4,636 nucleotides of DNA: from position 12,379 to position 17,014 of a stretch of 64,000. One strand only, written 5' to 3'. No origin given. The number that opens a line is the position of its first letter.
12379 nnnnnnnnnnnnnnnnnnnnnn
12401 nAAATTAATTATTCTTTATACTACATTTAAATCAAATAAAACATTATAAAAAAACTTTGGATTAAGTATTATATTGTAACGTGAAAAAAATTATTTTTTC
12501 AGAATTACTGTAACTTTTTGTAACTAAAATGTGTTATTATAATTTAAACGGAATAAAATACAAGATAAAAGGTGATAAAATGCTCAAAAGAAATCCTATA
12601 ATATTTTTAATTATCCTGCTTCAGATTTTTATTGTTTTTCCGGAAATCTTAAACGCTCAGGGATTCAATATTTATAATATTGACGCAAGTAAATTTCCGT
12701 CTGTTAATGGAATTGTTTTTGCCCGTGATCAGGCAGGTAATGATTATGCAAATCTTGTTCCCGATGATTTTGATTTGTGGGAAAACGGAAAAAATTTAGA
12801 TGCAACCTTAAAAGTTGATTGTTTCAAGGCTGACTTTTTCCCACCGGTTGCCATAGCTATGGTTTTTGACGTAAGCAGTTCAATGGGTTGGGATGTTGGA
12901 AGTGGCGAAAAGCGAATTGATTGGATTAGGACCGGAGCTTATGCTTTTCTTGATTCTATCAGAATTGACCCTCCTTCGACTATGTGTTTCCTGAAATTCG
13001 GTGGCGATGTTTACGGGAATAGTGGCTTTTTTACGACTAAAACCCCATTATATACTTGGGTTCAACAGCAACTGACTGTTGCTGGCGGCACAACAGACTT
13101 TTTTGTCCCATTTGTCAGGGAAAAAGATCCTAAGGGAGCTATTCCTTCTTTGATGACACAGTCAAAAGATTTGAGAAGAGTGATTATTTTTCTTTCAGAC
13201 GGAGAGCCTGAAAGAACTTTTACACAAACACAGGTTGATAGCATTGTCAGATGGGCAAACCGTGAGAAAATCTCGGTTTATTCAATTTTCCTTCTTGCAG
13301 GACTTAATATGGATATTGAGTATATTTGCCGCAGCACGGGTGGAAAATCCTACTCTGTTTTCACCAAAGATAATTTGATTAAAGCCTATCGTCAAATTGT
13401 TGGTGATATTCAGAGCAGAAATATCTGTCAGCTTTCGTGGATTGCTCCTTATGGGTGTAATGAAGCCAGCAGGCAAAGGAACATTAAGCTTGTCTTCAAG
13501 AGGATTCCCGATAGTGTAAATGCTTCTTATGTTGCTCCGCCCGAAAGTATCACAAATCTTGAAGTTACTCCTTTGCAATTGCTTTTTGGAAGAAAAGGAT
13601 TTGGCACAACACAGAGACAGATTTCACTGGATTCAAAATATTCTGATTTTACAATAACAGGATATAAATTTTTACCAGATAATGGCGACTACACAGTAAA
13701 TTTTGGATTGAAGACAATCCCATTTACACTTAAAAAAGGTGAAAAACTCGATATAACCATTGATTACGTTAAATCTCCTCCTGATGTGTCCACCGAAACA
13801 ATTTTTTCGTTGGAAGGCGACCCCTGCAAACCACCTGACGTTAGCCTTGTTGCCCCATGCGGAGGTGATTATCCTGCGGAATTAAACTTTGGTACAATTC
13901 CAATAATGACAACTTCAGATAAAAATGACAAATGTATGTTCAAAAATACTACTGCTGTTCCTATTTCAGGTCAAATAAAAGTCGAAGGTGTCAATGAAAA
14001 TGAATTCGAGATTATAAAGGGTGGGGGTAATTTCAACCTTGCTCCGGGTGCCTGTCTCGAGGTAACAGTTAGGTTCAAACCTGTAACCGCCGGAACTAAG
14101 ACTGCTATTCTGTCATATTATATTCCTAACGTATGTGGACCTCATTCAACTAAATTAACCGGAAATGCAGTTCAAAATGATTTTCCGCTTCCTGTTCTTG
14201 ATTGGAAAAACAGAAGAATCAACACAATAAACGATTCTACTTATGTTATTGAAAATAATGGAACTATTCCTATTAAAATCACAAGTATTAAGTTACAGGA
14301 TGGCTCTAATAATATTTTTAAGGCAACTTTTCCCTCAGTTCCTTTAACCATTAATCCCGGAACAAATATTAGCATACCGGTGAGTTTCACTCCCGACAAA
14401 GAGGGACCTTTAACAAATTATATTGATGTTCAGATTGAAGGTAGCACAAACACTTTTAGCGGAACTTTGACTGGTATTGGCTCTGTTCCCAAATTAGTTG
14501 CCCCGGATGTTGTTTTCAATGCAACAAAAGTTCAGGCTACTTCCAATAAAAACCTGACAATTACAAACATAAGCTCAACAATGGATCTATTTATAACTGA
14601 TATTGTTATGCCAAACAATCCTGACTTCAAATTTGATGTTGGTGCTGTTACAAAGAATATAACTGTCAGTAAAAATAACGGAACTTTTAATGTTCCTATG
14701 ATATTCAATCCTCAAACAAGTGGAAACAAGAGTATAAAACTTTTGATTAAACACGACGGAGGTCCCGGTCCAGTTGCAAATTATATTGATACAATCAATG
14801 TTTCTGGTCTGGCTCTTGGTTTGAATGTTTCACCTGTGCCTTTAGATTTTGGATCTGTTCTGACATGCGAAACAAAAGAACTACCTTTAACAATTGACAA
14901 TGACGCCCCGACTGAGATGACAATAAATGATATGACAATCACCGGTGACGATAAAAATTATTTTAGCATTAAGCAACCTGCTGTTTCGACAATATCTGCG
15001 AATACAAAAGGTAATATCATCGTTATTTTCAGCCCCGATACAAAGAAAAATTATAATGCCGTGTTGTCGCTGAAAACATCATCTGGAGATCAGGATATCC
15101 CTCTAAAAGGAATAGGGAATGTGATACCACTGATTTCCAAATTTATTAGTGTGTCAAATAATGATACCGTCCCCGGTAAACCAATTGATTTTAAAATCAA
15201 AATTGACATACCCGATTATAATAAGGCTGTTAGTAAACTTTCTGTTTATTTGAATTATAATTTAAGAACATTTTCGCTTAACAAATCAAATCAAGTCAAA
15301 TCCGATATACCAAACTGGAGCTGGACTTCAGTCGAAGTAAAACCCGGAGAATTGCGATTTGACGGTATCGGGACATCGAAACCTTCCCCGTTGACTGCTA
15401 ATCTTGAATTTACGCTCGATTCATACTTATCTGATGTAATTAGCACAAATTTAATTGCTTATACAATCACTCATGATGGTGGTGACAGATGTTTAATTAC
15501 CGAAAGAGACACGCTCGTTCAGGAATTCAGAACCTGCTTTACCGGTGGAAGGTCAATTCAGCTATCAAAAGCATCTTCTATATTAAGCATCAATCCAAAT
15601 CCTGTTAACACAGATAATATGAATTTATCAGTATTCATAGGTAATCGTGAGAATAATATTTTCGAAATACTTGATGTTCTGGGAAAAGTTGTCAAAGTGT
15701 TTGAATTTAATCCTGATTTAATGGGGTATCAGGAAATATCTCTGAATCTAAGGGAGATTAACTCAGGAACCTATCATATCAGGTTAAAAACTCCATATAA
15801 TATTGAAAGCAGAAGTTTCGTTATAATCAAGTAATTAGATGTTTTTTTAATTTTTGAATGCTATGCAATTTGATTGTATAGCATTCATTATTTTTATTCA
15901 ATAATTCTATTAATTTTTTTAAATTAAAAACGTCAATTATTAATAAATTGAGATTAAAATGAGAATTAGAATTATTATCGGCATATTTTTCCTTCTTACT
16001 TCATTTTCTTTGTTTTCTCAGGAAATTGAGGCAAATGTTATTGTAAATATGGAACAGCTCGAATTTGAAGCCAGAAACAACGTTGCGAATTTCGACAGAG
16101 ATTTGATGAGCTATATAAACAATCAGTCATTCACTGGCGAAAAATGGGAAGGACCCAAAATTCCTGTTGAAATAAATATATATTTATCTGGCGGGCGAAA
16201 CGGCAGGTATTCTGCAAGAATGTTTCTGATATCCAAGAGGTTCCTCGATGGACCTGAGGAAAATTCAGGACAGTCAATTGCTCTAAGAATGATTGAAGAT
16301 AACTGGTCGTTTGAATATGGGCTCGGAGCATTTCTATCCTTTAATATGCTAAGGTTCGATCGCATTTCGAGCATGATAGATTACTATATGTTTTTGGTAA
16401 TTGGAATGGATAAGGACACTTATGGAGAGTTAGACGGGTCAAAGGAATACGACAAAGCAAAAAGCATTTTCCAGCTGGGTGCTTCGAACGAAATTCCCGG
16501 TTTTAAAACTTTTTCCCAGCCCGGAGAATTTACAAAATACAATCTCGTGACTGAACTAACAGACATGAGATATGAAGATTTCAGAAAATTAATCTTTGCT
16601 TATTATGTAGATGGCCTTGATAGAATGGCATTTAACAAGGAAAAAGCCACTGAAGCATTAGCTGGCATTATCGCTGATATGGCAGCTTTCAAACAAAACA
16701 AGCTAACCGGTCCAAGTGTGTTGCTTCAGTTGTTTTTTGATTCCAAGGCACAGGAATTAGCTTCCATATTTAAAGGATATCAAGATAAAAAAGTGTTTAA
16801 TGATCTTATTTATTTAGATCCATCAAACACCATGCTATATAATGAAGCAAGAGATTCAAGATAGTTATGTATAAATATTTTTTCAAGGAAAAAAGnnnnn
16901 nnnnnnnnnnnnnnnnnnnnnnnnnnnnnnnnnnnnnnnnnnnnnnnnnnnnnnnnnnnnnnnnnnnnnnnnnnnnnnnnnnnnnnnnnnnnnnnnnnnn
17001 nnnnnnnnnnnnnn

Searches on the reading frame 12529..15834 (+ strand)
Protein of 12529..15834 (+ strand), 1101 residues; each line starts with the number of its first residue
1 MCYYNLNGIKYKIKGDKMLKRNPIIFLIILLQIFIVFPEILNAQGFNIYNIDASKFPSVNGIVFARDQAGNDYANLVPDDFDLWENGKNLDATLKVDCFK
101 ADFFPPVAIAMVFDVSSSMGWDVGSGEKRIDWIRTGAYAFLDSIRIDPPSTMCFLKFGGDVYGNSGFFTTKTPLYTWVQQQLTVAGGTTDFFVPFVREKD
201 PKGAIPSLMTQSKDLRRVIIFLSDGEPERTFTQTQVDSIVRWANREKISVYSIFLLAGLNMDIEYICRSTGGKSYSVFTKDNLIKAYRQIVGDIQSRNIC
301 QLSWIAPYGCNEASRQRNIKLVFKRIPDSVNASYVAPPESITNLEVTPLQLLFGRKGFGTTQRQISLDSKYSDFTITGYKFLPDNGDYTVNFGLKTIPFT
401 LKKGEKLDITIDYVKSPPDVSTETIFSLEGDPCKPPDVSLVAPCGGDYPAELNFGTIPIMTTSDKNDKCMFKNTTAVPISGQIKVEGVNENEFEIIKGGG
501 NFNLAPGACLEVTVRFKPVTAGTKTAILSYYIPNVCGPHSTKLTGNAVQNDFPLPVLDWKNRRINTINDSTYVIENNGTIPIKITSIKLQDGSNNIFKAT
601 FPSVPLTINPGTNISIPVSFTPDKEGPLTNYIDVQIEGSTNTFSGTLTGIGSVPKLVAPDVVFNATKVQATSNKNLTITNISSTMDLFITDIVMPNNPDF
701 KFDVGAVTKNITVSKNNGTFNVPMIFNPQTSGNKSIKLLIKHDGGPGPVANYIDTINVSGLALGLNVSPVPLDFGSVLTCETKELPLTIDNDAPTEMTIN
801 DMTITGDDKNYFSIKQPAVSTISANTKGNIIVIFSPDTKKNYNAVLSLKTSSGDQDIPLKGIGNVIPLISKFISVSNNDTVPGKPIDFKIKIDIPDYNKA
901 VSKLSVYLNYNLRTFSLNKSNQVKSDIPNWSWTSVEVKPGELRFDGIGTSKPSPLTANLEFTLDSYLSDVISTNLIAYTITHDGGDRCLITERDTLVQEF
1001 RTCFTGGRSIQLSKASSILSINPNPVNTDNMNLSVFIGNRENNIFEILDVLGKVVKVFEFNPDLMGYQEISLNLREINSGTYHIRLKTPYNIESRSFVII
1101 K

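Call 23: search_protein_families(library=pfam, proteins=[window:12529-15834:+], max_evalue=0.00001)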
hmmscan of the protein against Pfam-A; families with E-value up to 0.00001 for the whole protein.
window:12529-15834:+ (1101 aa): 7 families
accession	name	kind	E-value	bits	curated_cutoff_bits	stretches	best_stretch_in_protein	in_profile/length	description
PF22073.2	Cep192_D4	-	2.4e-25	89.3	35.5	1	768-863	7-111/112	Cep192 domain 4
PF15780.11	ASH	-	2.3e-13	50.6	27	0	770-850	12-90/98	Abnormal spindle-like microcephaly-assoc'd, ASPM-SPD-2-Hydin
PF22544.2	HYDIN_VesB_CFA65-like_Ig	-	8.2e-10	39.3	25.5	0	561-642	14-92/100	HYDIN/CFA65/VesB-like, Ig-like domain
PF12371.14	TMEM131_like_N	-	9.8e-08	32.6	28.8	0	555-634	6-82/84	Transmembrane protein 131-like N-terminal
PF22066.2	Cep192_D8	-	2.9e-07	31.1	33.5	0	661-743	13-87/101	Cep192 domain 8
PF22067.2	Cep192_D3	-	6.7e-07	29.8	27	0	568-649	19-97/99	Cep192 domain 3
PF24507.1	Ig_CFAP65_4th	-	1.5e-06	28.9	27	0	787-851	2-63/76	CFAP65, fourth Ig-like domain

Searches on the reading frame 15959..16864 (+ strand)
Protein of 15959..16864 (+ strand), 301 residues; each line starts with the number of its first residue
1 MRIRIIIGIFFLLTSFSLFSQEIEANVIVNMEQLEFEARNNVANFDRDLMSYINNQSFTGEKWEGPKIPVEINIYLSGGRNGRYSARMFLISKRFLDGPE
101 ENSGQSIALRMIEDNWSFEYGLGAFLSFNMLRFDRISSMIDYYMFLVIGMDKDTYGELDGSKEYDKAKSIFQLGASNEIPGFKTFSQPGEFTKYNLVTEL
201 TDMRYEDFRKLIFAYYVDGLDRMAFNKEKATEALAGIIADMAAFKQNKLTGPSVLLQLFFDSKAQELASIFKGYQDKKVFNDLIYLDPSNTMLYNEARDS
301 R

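Call 23: search_protein_families(library=pfam, proteins=[window:15959-16864:+], max_evalue=0.00001)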
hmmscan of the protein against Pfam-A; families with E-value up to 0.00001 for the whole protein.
window:15959-16864:+ (301 aa): 1 family
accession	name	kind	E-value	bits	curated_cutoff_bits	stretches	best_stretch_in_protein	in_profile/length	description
PF16119.10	DUF4835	-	9.2e-49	166.5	25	1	21-296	1-275/276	Domain of unknown function (DUF4835)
